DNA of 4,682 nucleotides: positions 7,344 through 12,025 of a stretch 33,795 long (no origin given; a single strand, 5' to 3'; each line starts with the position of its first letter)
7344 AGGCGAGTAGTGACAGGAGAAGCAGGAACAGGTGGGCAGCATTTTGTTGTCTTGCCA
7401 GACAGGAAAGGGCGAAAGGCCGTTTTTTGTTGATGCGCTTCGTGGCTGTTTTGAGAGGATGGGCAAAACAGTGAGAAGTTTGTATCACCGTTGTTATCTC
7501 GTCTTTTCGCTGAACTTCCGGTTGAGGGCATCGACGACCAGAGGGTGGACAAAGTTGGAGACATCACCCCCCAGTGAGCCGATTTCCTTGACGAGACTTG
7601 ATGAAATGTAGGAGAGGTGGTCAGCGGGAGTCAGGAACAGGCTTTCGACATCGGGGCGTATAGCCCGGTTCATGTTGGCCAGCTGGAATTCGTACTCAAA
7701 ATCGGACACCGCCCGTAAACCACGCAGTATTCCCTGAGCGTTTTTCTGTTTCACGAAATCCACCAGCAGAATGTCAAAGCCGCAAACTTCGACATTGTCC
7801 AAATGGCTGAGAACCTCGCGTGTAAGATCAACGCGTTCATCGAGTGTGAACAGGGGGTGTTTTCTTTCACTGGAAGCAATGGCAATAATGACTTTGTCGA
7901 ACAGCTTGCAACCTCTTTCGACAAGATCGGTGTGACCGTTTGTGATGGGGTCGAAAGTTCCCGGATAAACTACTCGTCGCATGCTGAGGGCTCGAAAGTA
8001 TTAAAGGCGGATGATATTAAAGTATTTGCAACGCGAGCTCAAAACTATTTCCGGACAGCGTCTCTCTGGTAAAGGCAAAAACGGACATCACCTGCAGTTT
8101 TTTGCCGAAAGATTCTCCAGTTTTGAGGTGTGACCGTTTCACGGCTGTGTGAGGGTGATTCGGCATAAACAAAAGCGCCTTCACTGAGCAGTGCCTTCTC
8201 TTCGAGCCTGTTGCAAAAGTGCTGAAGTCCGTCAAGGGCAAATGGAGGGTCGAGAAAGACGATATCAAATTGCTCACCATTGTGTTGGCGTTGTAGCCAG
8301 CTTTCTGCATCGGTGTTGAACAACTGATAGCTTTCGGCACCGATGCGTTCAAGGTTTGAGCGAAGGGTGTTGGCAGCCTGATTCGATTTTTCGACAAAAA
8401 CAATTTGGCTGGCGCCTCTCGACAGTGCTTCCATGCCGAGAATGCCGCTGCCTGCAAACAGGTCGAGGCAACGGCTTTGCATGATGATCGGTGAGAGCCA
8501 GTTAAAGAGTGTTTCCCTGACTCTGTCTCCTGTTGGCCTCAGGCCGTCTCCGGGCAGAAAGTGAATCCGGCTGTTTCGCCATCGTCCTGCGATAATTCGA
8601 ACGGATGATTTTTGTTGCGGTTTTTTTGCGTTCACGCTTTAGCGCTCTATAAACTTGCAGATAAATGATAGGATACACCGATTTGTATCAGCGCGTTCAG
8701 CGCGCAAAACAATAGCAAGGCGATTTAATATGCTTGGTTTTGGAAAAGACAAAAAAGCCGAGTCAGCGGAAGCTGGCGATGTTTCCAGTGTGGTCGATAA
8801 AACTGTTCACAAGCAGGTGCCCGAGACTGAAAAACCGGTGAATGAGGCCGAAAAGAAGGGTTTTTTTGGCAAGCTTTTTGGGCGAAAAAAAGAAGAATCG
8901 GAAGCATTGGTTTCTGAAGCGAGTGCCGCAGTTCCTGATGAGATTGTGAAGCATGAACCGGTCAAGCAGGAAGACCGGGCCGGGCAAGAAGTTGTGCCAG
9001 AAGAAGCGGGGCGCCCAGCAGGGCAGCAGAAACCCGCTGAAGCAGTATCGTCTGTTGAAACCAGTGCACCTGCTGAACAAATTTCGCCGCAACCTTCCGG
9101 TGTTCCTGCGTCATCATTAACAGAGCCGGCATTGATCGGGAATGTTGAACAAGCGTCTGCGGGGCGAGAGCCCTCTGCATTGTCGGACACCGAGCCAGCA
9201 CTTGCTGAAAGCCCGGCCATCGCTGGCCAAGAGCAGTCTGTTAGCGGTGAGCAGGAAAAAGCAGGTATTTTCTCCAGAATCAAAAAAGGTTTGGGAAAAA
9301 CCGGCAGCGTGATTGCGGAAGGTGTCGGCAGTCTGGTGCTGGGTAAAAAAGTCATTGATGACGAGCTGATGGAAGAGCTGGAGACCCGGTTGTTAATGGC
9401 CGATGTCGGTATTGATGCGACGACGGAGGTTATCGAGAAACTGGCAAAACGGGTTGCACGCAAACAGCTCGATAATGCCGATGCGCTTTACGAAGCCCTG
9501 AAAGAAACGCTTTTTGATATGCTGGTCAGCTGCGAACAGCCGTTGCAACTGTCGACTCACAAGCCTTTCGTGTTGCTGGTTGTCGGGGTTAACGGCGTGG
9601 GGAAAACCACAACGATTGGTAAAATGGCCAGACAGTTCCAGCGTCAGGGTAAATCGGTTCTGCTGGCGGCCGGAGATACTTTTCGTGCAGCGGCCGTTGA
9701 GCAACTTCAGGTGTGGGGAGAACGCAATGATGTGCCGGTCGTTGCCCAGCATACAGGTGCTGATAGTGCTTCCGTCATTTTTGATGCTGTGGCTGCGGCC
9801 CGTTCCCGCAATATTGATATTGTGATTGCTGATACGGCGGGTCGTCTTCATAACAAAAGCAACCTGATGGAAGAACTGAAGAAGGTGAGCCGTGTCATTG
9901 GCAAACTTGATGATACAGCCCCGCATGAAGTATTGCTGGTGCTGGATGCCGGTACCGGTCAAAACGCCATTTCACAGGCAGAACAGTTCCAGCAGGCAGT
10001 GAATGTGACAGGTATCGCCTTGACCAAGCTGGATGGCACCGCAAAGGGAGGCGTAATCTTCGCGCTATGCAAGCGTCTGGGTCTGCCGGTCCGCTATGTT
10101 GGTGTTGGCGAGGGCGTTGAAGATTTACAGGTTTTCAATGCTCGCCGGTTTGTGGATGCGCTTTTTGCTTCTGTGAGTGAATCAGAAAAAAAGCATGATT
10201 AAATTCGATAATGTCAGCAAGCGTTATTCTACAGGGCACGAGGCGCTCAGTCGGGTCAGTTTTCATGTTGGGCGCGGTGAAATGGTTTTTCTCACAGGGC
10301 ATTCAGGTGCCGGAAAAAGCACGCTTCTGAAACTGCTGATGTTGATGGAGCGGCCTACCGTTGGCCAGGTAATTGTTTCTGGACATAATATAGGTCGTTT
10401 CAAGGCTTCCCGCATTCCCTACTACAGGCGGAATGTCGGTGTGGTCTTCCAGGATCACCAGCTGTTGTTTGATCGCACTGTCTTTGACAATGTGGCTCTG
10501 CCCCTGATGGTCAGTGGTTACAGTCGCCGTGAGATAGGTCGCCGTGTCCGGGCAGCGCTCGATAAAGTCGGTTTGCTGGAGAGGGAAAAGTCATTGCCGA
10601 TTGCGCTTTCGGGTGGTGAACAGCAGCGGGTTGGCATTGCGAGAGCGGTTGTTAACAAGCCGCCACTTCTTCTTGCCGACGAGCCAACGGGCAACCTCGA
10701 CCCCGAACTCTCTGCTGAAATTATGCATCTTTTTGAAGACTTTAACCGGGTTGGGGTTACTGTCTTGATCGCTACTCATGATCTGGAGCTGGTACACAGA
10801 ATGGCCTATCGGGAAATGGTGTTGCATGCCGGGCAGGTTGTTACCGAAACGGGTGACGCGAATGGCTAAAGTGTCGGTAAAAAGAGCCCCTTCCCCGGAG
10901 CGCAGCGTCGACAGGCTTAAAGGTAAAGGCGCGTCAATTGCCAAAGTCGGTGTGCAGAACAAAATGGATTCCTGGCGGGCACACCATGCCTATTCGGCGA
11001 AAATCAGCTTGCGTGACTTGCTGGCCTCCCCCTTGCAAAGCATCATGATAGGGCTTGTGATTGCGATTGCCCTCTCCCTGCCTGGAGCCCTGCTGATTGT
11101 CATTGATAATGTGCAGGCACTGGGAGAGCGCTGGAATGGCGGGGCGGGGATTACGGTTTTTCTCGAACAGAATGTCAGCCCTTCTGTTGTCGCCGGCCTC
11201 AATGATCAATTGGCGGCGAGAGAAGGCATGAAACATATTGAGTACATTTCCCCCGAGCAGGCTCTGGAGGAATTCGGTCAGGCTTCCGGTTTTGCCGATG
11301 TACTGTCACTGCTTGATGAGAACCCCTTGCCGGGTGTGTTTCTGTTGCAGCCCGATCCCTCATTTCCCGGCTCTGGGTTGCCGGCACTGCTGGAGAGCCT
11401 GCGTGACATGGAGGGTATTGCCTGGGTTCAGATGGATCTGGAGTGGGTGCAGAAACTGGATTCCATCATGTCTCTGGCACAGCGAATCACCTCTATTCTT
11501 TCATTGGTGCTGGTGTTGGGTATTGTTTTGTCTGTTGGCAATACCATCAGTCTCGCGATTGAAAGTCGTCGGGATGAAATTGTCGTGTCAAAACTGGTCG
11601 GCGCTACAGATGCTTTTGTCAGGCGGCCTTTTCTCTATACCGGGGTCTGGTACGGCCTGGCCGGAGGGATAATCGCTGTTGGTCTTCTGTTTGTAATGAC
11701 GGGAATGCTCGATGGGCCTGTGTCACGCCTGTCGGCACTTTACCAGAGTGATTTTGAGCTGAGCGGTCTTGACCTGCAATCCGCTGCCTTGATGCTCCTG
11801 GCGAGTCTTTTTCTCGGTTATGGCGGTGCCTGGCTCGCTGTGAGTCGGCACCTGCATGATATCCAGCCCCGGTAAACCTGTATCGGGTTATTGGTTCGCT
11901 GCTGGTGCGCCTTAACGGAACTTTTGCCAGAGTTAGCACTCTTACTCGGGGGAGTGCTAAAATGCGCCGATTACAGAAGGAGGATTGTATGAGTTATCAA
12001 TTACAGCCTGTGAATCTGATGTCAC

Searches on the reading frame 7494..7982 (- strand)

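Call 10: search_protein_families(library=ncbifam, proteins=[window:7494-7982:-])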
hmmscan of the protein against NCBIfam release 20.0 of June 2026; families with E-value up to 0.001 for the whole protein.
window:7494-7982:- (162 aa): 9 families
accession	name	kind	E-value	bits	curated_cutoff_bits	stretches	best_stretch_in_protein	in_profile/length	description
TIGR01510.1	coaD_prev_kdtB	equivalog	1.2e-55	187.8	103.3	1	4-157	2-155/155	pantetheine-phosphate adenylyltransferase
TIGR00125.1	cyt_tran_rel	domain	6.2e-17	61.5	27.7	1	3-62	1-64/65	adenylyltransferase/cytidyltransferase family protein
NF002243.0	PRK01153.1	subfamily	3.2e-07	30.1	127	1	3-62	2-64/175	nicotinamide-nucleotide adenylyltransferase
NF001985.0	PRK00777.1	subfamily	2e-06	28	104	1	1-59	4-67/157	pantetheine-phosphate adenylyltransferase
TIGR01527.1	arch_NMN_Atrans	equivalog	2.8e-06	27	181.2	1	3-75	1-76/167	nicotinamide-nucleotide adenylyltransferase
TIGR00482.1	TIGR00482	equivalog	2.9e-05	24.2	112.45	1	6-72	2-73/194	nicotinate (nicotinamide) nucleotide adenylyltransferase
NF005519.0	PRK07152.1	equivalog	0.00018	20.5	315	1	1-71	1-76/361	nicotinate-nucleotide adenylyltransferase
NF003786.0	PRK05379.1-2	equivalog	0.0003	20.1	397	1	4-83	17-102/354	bifunctional nicotinamide-nucleotide adenylyltransferase/Nudix hydroxylase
TIGR01526.1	nadR_NMN_Atrans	equivalog_domain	0.00062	19.1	341.15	1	5-66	5-69/325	nicotinamide-nucleotide adenylyltransferase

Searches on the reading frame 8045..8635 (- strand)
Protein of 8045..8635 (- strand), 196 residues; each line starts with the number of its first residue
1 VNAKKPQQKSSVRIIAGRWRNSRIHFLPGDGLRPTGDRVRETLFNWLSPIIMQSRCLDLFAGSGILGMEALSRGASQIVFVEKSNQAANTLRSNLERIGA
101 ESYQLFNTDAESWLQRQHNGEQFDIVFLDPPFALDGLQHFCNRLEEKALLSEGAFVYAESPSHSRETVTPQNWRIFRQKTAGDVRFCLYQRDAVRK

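Call 10: search_protein_families(library=ncbifam, proteins=[window:8045-8635:-])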
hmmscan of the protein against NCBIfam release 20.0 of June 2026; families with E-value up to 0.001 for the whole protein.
window:8045-8635:- (196 aa): 17 families
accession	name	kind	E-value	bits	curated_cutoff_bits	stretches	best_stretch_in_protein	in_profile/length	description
NF008157.0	PRK10909.1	equivalog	3.7e-58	196.6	302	1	4-193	3-192/199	16S rRNA (guanine(966)-N(2))-methyltransferase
TIGR00095.1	TIGR00095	equivalog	1.5e-56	191.1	117.5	1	7-191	5-193/194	16S rRNA (guanine(966)-N(2))-methyltransferase RsmD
TIGR02469.1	CbiT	equivalog_domain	5.9e-09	36.2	78.3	1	34-128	2-94/124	precorrin-6Y C5,15-methyltransferase (decarboxylating) subunit CbiT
NF053718.1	23SC1962Mtase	equivalog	2.1e-07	30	575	1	53-131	211-289/383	23S rRNA (cytosine(1962)-C(5))-methyltransferase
NF008748.0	PRK11783.1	equivalog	2.2e-07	29.5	466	1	54-131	543-620/704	bifunctional 23S rRNA (guanine(2069)-N(7))-methyltransferase RlmK/23S rRNA (guanine(2445)-N(2))-methyltransferase RlmL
TIGR03534.1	RF_mod_PrmC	equivalog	2.8e-07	30.3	199.1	1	53-132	89-166/253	peptide chain release factor N(5)-glutamine methyltransferase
TIGR00479.1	rumA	equivalog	1.5e-06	27.3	183.55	1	52-131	293-372/432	23S rRNA (uracil(1939)-C(5))-methyltransferase RlmD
NF046099.1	RSP_2647_MTase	equivalog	3.1e-06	26.3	600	1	52-131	217-298/391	RSP_2647 family RNA methyltransferase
NF047853.1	tRm6a37MtseTrmN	equivalog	3.6e-05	23.6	350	1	48-138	39-130/244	tRNA(1)(Val) (adenine(37)-N(6))-methyltransferase TrmN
NF009639.0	PRK13168.1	equivalog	3.7e-05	22.8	458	1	45-132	294-380/446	23S rRNA (uracil(1939)-C(5))-methyltransferase RlmD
NF011528.0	PRK14968.1-2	equivalog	0.00012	21.6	171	1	53-132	39-117/205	putative methyltransferase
NF011707.0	PRK15128.1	equivalog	0.00027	19.9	712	1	53-132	221-303/396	23S rRNA (cytosine(1962)-C(5))-methyltransferase RlmI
NF001785.0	PRK00517.2-2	equivalog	0.00034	19.9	188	1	53-127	146-216/282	50S ribosomal protein L11 methyltransferase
TIGR00406.1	prmA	equivalog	0.00037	20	183.15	1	54-125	161-228/288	50S ribosomal protein L11 methyltransferase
TIGR00446.1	nop2p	subfamily_domain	0.00041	19.7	210.45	1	75-137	96-155/264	NOL1/NOP2/sun family putative RNA methylase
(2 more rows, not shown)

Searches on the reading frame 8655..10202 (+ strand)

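Call 10: search_protein_families(library=ncbifam, proteins=[window:8655-10202:+])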
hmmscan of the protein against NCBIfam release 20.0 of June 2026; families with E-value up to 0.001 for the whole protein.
window:8655-10202:+ (515 aa): 13 families
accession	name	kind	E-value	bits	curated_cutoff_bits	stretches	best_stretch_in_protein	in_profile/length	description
TIGR00064.1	ftsY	equivalog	1.3e-110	369.1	260.7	1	235-504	3-279/279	signal recognition particle-docking protein FtsY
TIGR00959.1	ffh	equivalog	1.3e-65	222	473.2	1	237-502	28-292/428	signal recognition particle protein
TIGR01425.1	SRP54_euk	equivalog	5e-49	167.3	576.25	1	227-504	20-294/428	signal recognition particle protein SRP54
TIGR03499.1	FlhF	equivalog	3.9e-21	76.3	174.15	1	154-396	110-286/286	flagellar biosynthesis GTPase FlhF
NF009367.0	PRK12724.1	equivalog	2.7e-18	66.1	718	1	236-498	154-407/433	flagellar biosynthesis regulator FlhF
NF011312.0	PRK14723.1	equivalog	8.2e-17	61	951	1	306-508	187-383/768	flagellar biosynthesis regulator FlhF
NF009368.0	PRK12726.1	equivalog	3e-16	59.5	832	1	291-490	195-383/407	flagellar biosynthesis regulator FlhF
NF009366.0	PRK12723.1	equivalog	2.4e-15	56.5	585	1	193-489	61-352/388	flagellar biosynthesis regulator FlhF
NF005230.0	PRK06731.1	equivalog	5.9e-14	52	553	1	272-474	54-247/281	flagellar biosynthesis regulator FlhF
NF011311.0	PRK14722.1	equivalog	7.3e-13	48.3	777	1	306-499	139-331/374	flagellar biosynthesis regulator FlhF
NF011310.0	PRK14721.1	equivalog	9.9e-12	44.8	725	1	306-509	193-387/423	flagellar biosynthesis regulator FlhF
NF041546.1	ParA_partition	equivalog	3.3e-05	23.5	180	1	314-401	10-91/203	ParA family partition ATPase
TIGR00455.1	apsK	equivalog_domain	0.00078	19.1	138.7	0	291-351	5-65/184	adenylyl-sulfate kinase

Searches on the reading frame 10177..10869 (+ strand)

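Call 10: search_protein_families(library=ncbifam, proteins=[window:10177-10869:+])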
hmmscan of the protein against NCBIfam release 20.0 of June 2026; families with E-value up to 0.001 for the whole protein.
window:10177-10869:+ (230 aa): 189 families (the best 25 are shown)
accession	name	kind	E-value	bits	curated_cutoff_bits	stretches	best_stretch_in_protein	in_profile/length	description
TIGR02673.1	FtsE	equivalog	1.4e-89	299.4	264.85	1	7-220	1-214/214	cell division ATP-binding protein FtsE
TIGR02211.1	LolD_lipo_ex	equivalog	3.1e-56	190.4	307.75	1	7-221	1-219/221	lipoprotein-releasing ABC transporter ATP-binding protein LolD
TIGR02314.1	ABC_MetN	equivalog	1.4e-55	188.7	499.7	1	7-224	1-222/343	methionine ABC transporter ATP-binding protein MetN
NF008639.0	PRK11629.1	equivalog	2.1e-54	184.4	360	1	4-223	3-226/234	lipoprotein-releasing ABC transporter ATP-binding protein LolD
TIGR02315.1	ABC_phnC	equivalog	4.2e-52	177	266.1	1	7-224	1-227/243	phosphonate ABC transporter ATP-binding protein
TIGR03608.1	L_ocin_972_ABC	subfamily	6.9e-51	172.6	254.85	1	12-208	3-199/206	putative bacteriocin export ABC transporter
NF007027.0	PRK09493.1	equivalog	1.6e-49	168.4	379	1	7-224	1-217/240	glutamine ABC transporter ATP-binding protein GlnQ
TIGR04521.1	ECF_ATPase_2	equivalog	4e-48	163.9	330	1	8-225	1-227/279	energy-coupling factor transporter ATPase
NF038007.1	ABC_ATP_DarD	equivalog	2.2e-47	161.3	375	1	7-205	1-203/218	darobactin export ABC transporter ATP-binding protein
TIGR03265.1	PhnT2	equivalog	4.9e-46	157.6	457.7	1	6-222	3-214/353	putative 2-aminoethylphosphonate ABC transporter ATP-binding protein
NF008338.0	PRK11124.1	equivalog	8.9e-46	156.3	369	1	8-228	3-225/242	arginine ABC transporter ATP-binding protein ArtP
NF006987.0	PRK09452.1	equivalog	2.5e-44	151.5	482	1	2-222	12-227/378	spermidine/putrescine ABC transporter ATP-binding protein PotA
TIGR01187.1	potA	subfamily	9.4e-44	149.8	355.6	1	39-223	1-181/325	polyamine ABC transporter ATP-binding protein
NF008428.0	PRK11264.1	equivalog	9.6e-44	149.5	406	1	6-228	2-228/250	L-cystine ABC transporter ATP-binding protein TcyN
NF007826.0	PRK10535.1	equivalog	1e-43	149.6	966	1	7-227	4-227/648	macrolide ABC transporter ATP-binding protein/permease MacB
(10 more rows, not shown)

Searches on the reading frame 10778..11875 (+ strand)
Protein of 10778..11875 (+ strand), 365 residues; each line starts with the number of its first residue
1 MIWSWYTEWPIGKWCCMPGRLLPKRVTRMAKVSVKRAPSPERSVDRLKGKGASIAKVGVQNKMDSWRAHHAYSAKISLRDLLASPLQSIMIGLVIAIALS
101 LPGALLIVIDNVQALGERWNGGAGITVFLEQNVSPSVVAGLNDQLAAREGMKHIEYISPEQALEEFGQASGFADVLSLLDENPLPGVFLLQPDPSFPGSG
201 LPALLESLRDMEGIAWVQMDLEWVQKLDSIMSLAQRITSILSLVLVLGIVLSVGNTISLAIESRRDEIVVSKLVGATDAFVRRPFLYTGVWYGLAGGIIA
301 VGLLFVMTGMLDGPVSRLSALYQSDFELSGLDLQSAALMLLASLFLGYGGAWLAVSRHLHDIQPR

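Call 10: search_protein_families(library=ncbifam, proteins=[window:10778-11875:+])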
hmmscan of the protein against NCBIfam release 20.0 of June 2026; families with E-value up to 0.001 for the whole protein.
window:10778-11875:+ (365 aa): 6 families
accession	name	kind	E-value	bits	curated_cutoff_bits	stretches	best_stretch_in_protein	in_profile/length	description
TIGR00439.2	FtsX_Gneg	equivalog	3e-99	331.9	255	1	70-359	1-291/292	permease-like cell division protein FtsX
NF038347.1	FtsX_Gpos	exception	9.6e-40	136.8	225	1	93-359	27-295/296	permease-like cell division protein FtsX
NF038346.1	FtsX_actino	exception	3e-27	95.8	250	1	92-360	23-307/308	permease-like cell division protein FtsX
TIGR02213.1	lolE_release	exception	7e-08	31.7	540.35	1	222-306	250-337/411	lipoprotein-releasing ABC transporter permease subunit LolE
NF008357.0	PRK11146.1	exception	3.7e-07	29.3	439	1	222-307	253-341/414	lipoprotein-releasing ABC transporter permease subunit LolE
TIGR02212.1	lolCE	equivalog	6.3e-06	25.4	362.45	1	221-303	249-336/411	lipoprotein-releasing ABC transporter permease subunit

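Call 58: find_encoding_contigs(protein=window:10778-11875:+, flank=1500, max_places=5)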
Protein window:10778-11875:+ (365 aa): no gene with exactly this product is on record in the collection.
